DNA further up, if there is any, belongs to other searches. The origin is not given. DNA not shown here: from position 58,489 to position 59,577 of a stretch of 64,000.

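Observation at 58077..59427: Translationally coupled DoxX / YheV zinc-ribbon / secreted pentapeptide-repeat trio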

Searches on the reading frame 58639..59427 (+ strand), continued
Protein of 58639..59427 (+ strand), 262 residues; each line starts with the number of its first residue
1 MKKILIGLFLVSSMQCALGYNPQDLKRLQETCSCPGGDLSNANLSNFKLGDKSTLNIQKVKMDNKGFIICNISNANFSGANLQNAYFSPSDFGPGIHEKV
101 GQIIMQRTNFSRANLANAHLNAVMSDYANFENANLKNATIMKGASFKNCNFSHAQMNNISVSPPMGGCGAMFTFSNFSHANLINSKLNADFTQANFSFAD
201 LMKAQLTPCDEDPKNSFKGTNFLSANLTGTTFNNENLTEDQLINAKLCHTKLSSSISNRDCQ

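Call 11: find_encoding_contigs(protein=P0006, flank=5000, max_places=2)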
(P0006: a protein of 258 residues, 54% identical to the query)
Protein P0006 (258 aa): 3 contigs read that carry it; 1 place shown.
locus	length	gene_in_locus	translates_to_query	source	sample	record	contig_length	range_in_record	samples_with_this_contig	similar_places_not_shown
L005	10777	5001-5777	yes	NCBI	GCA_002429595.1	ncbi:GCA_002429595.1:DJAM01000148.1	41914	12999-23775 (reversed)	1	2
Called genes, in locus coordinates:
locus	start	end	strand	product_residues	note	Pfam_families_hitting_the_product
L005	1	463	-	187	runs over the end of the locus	PF02834:LigT_PEase, PF13563:2_5_RNA_ligase2, PF02834:LigT_PEase (weak)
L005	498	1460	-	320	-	PF00152:tRNA-synt_2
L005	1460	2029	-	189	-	PF08207:EFP_N, PF01132:EFP, PF09285:Elong-fact-P_C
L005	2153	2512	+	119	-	PF01641:SelR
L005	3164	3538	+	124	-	PF02077:SURF4 (faint), PF07681:DoxX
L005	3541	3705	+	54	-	PF09526:DUF2387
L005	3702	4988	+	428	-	PF05834:Lycopene_cycl (faint), PF07992:Pyr_redox_2, PF13454:NAD_binding_9 (faint), PF00070:Pyr_redox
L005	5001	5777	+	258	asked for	PF13576:Pentapeptide_3 (faint), PF13599:Pentapeptide_4 (weak), PF00805:Pentapeptide (weak)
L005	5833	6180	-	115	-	PF01381:HTH_3 (weak)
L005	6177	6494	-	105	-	PF06296:RelE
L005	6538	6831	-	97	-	-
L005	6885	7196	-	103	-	PF13817:DDE_Tnp_IS66_C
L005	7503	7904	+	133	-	PF03625:DUF302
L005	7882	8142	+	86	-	-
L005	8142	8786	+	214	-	PF10067:DUF2306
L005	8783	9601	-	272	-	PF01048:PNP_UDP_1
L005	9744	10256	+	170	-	PF01161:PBP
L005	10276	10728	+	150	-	PF10116:Host_attach, PF18856:baeRF_family12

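Call 12: find_encoding_contigs(protein=P0004, flank=5000, max_places=1)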
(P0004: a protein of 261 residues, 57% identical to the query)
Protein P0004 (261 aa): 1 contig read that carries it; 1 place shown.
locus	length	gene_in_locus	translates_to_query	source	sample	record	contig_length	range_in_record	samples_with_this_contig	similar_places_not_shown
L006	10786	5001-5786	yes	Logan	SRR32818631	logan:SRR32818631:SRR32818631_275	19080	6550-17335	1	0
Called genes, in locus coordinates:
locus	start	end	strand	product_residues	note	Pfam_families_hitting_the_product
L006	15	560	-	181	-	PF02834:LigT_PEase, PF13563:2_5_RNA_ligase2, PF02834:LigT_PEase (weak)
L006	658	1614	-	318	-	PF00152:tRNA-synt_2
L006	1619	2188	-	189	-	PF08207:EFP_N, PF01132:EFP, PF09285:Elong-fact-P_C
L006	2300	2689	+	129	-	PF01641:SelR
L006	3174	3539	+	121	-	PF07681:DoxX, PF02077:SURF4 (weak)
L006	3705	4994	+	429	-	PF01266:DAO (faint), PF07992:Pyr_redox_2, PF13450:NAD_binding_8 (faint), PF13454:NAD_binding_9 (faint), PF00070:Pyr_redox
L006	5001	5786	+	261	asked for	PF00805:Pentapeptide (faint), PF13576:Pentapeptide_3 (faint), PF13599:Pentapeptide_4 (weak)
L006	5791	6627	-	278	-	PF01048:PNP_UDP_1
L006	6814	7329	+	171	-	PF01161:PBP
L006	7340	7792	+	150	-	PF10116:Host_attach, PF18856:baeRF_family12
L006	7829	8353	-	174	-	PF02482:Ribosomal_S30AE, PF00313:CSD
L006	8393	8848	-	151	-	PF04073:tRNA_edit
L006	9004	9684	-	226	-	PF06026:Rib_5-P_isom_A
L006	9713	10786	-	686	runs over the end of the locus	PF19310:TOP_N, PF01432:Peptidase_M3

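Call 13: find_encoding_contigs(protein=P0005, flank=5000, max_places=1)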
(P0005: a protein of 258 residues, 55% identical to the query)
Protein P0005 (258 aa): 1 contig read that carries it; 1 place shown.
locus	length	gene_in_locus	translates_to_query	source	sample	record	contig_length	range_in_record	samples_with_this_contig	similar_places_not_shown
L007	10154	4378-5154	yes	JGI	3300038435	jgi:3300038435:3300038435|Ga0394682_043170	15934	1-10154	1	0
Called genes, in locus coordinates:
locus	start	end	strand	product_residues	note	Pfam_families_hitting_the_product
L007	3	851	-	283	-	?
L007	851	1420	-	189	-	PF08207:EFP_N, PF01132:EFP, PF09285:Elong-fact-P_C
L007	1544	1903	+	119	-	PF01641:SelR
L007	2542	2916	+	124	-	PF07681:DoxX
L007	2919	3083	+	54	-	PF09526:DUF2387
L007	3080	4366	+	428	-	PF05834:Lycopene_cycl (faint), PF07992:Pyr_redox_2, PF13454:NAD_binding_9 (faint), PF00070:Pyr_redox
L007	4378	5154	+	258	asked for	PF13576:Pentapeptide_3 (faint), PF13599:Pentapeptide_4 (weak), PF00805:Pentapeptide (weak)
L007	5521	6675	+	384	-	PF13173:AAA_14, PF13635:DUF4143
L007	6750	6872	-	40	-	-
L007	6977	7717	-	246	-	-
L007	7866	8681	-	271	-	PF01048:PNP_UDP_1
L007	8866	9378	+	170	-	PF01161:PBP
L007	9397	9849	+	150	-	PF10116:Host_attach, PF18856:baeRF_family12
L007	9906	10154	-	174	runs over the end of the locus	PF02482:Ribosomal_S30AE, PF00313:CSD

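Call 14: find_encoding_contigs(protein=P0009, flank=5000, max_places=1)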
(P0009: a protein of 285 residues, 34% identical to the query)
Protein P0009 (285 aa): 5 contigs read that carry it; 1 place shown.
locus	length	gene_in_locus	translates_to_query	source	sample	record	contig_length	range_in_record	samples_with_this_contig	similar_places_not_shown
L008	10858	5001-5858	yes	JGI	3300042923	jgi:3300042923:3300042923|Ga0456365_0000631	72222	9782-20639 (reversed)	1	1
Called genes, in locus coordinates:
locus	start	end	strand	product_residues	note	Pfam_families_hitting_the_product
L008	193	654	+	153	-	-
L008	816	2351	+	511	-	-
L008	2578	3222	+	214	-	PF00156:Pribosyltran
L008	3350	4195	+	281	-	PF00023:Ank (weak), PF12796:Ank_2, PF13606:Ank_3 (faint), PF13637:Ank_4, PF13857:Ank_5 (faint), PF13637:Ank_4 (weak)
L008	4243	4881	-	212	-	-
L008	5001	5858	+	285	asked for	PF13599:Pentapeptide_4 (weak), PF13576:Pentapeptide_3 (weak), PF00805:Pentapeptide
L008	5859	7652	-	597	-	-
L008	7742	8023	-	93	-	-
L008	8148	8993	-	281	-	-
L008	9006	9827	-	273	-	-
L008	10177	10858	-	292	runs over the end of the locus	PF00071:Ras (weak)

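Call 17: search_protein_families(library=ncbifam, proteins=[L005:3702-4988:+, L006:3705-4994:+], max_evalue=0.001)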
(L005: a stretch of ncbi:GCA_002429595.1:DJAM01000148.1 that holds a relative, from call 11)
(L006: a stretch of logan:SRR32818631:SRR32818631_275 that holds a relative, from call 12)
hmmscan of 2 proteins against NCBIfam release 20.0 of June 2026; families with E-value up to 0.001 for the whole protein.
L005:3702-4988:+ (428 aa): 26 families (the best 25 are shown)
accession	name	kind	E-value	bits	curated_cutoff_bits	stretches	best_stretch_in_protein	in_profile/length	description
TIGR03169.1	Nterm_to_SelD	hypoth_equivalog_domain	2.7e-40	138.9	310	1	97-373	82-341/365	pyridine nucleotide-disulfide oxidoreductase family protein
TIGR03385.1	CoA_CoA_reduc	equivalog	2.9e-17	62.6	578.8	1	3-340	1-313/439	CoA-disulfide reductase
TIGR01350.1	lipoamide_DH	equivalog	5.9e-17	61.5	408.8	1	95-340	113-329/461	dihydrolipoyl dehydrogenase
NF003437.0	PRK04965.1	equivalog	9.7e-14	51.1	392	1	92-338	81-297/378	NADH:flavorubredoxin reductase NorW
NF004945.0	PRK06292.2-3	equivalog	4e-13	49.1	494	1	95-311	115-304/457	dihydrolipoyl dehydrogenase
NF042949.2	3PPDioc_HcaD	equivalog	1.3e-12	47.2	450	1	98-321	85-284/386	3-phenylpropionate/cinnamic acid dioxygenase ferredoxin--NAD(+) reductase subunit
NF046103.1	NOXase_Strep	equivalog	2.1e-12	46.8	600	1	106-315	97-284/442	H2O-forming NADH oxidase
NF049943.1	SQR_III_seleno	exception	5.6e-12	45.2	525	1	2-133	1-119/406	type III sulfide quinone reductase, selenoprotein subtype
TIGR04369.1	fusion_not_SelD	hypoth_equivalog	4.5e-11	41.6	700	1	8-353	3-289/701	oxidoreductase/SelD-related fusion protein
NF003585.0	PRK05249.1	equivalog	4.1e-09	35.6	465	1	166-310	178-311/464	Si-specific NAD(P)(+) transhydrogenase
NF007123.0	PRK09564.1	equivalog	4.2e-09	35.6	458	1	3-334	2-308/444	CoA-disulfide reductase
NF007286.0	PRK09754.1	equivalog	1.7e-08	33.7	447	1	107-313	97-278/400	phenylpropionate dioxygenase ferredoxin reductase subunit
NF004943.0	PRK06292.2-1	equivalog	2.5e-08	33.1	432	1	96-311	113-307/456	dihydrolipoyl dehydrogenase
NF005572.0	PRK07251.1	equivalog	1.6e-07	30.4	537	1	166-311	159-292/438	FAD-containing oxidoreductase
NF041087.1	bile_acid_BaiCD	equivalog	2e-07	29.5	825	1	107-276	461-602/642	bile acid Fe-S flavoenzyme BaiCD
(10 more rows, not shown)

L006:3705-4994:+ (429 aa): 35 families (the best 25 are shown)
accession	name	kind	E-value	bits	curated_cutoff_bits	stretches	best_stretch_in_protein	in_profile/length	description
TIGR03169.1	Nterm_to_SelD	hypoth_equivalog_domain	3.7e-36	125.2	310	1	30-374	26-341/365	pyridine nucleotide-disulfide oxidoreductase family protein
TIGR03385.1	CoA_CoA_reduc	equivalog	8e-22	77.6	578.8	1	4-337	2-309/439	CoA-disulfide reductase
NF003437.0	PRK04965.1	equivalog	1.5e-21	76.8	392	1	105-313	94-276/378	NADH:flavorubredoxin reductase NorW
TIGR01350.1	lipoamide_DH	equivalog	8.5e-20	70.9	408.8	1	107-315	128-312/461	dihydrolipoyl dehydrogenase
NF046103.1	NOXase_Strep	equivalog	4.3e-19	68.8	600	1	77-314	75-283/442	H2O-forming NADH oxidase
NF042949.2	3PPDioc_HcaD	equivalog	3.8e-18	65.4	450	1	2-334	2-298/386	3-phenylpropionate/cinnamic acid dioxygenase ferredoxin--NAD(+) reductase subunit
TIGR02374.1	nitri_red_nirB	equivalog_domain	3.3e-15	55.6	578.35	1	106-314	92-280/794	nitrite reductase large subunit NirB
NF004945.0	PRK06292.2-3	equivalog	7.1e-14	51.6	494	1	104-312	123-305/457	dihydrolipoyl dehydrogenase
NF003585.0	PRK05249.1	equivalog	3.1e-13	49.2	465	1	153-311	168-312/464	Si-specific NAD(P)(+) transhydrogenase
NF007286.0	PRK09754.1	equivalog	1.2e-12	47.3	447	1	108-313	98-278/400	phenylpropionate dioxygenase ferredoxin reductase subunit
NF010037.0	PRK13512.1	equivalog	1.3e-12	47.4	394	1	1-322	1-289/438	CoA-disulfide reductase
NF007123.0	PRK09564.1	equivalog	2.9e-11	42.7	458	1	3-314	2-286/444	CoA-disulfide reductase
NF049943.1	SQR_III_seleno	exception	3.4e-11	42.6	525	1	2-315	1-293/406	type III sulfide quinone reductase, selenoprotein subtype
TIGR02053.1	MerA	equivalog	6.7e-11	41.8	454.45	1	107-315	125-311/465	mercury(II) reductase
NF041853.1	hythiocyan_redase_MerA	equivalog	1.4e-10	40.6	650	1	203-312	183-295/440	hypothiocyanous acid reductase MerA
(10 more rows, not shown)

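Call 20: search_solved_structures(query=L005:3702-4988:+, max_evalue=0.00001)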
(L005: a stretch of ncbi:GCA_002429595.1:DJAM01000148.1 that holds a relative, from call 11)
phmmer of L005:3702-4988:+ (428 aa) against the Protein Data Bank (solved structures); distinct sequences matched with E-value up to 0.00001: 24.
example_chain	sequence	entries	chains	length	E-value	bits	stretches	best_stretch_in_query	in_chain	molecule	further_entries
9pxk_C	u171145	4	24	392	1.1e-36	129.6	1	2-369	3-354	NADH dehydrogenase-like protein YjlD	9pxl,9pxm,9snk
5na1_A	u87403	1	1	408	9.9e-33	116.5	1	2-375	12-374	NADH dehydrogenase-like protein SAOUHSC_00878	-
5na4_A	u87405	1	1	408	4.9e-32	114.3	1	2-375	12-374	NADH dehydrogenase-like protein SAOUHSC_00878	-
5kmq_A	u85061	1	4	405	2.4e-26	95.5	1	3-376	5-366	FAD-dependent pyridine nucleotide-disulfide oxidoreductase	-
4nwz_A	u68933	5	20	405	2.5e-26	95.5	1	3-376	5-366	FAD-dependent pyridine nucleotide-disulfide oxidoreductase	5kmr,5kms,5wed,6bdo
5kmp_A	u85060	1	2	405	2.6e-25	92.1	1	3-376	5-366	FAD-dependent pyridine nucleotide-disulfide oxidoreductase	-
9mqy_A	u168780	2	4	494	3.9e-25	91.5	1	3-412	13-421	NADH:ubiquinone reductase (non-electrogenic)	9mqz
5jwa_A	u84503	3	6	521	1.2e-20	76.7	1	3-314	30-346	NADH dehydrogenase, putative | Type II NADH:ubiquinone oxidoreductase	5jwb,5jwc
4g9k_A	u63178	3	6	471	5.7e-19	71.2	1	4-343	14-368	Rotenone-insensitive NADH-ubiquinone oxidoreductase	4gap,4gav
5yjw_A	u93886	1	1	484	6.3e-19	71.1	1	4-343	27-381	Rotenone-insensitive NADH-ubiquinone oxidoreductase, mitochondrial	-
5yjy_A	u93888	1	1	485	6.4e-19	71.1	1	4-343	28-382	Rotenone-insensitive NADH-ubiquinone oxidoreductase, mitochondrial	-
5yjx_A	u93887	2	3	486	6.4e-19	71.1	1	4-343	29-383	Rotenone-insensitive NADH-ubiquinone oxidoreductase, mitochondrial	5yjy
4g6g_A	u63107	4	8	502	7.3e-19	70.9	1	4-343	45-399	Rotenone-insensitive NADH-ubiquinone oxidoreductase, mitochondrial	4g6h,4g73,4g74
9ift_A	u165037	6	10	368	4.2e-13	51.9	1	165-388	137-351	FSP1 (tetrapod ancestor)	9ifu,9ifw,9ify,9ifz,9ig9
9qrt_A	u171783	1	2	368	1.9e-12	49.7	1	165-388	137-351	FSP1 (tetrapod ancestor; L323A mutant) bound to FAD and NAD+ and compound 2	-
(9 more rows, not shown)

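Call 41: search_solved_structures(query=A2, max_evalue=0.001)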
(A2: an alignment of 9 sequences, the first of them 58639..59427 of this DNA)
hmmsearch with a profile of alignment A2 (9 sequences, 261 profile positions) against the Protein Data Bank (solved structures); distinct sequences matched with E-value up to 0.001: 25.
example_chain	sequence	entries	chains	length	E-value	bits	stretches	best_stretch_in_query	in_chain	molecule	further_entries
3du1_X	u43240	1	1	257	5e-18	68.5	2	132-255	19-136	All3740 protein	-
4yfo_A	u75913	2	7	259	1.2e-17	67.2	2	132-252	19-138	beta1_ex1 | 6beta1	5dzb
5di5_A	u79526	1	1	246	6.2e-17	64.9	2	70-156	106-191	beta1 t801 loop variant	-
4yc5_A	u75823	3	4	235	2.1e-16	63.1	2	172-253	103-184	beta1 | beta1 protein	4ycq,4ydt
4yei_A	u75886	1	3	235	2.2e-16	63.1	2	172-253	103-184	beta1mut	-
5dns_A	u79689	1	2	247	1.8e-15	60.1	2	132-243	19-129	t1428 beta1 loop design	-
5dn0_A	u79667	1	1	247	2.8e-15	59.5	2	132-242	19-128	beta1 t1555 loop variant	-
5dqa_A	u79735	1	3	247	9.9e-15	57.6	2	132-240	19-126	t3284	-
5dra_A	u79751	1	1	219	7.8e-14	54.7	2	132-226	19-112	3beta1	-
2j8k_A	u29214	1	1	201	1.3e-11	47.4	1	72-206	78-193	NP275-NP276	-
9ngw_A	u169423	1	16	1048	7.4e-09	38.4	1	48-245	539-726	IcmE (DotG)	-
7muc_AG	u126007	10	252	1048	7.4e-09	38.4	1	48-245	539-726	IcmE protein | IcmE (DotG)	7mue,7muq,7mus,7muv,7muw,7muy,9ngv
3n90_A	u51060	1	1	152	2.8e-07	33.2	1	71-159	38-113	Thylakoid lumenal 15 kDa protein 1, chloroplastic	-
2o6w_A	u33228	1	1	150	9.7e-07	31.5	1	23-159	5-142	Repeat Five Residue (Rfr) protein or pentapeptide repeat protein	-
2xtx_A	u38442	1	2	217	2.3e-06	30.2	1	102-233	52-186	QNRB1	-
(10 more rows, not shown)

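Call 50: predict_structure(alignment_id=A2)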
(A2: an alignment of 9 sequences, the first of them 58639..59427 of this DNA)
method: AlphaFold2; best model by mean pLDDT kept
length: 262 residues; sequences in the alignment: 9
mean_pLDDT: 91.3   pTM: 0.86
mean pLDDT of the five models: 91.3, 90.7, 90.5, 88.9, 85.5
residues with pLDDT >= 90: 212; 70-90: 28; 50-70: 15; < 50: 7
segments of 3 or more residues with pLDDT < 50: 1-3, 14-16
pLDDT, mean of each block of 10 residues (from residue 1): 51 55 95 97 96 95 95 98 95 90 97 98 96 98 93 98 79 98 96 97 92 85 98 92 96 96 89
secondary structure, 60 per line:
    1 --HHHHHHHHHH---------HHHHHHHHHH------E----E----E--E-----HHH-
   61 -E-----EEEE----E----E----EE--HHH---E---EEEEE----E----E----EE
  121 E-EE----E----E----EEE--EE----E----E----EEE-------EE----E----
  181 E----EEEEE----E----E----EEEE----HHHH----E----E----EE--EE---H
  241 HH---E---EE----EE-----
elements in order: H3-12 H22-31 E68-71 E100-104 E119-121 E139-141 E160-162 E186-190 E205-208 H213-216
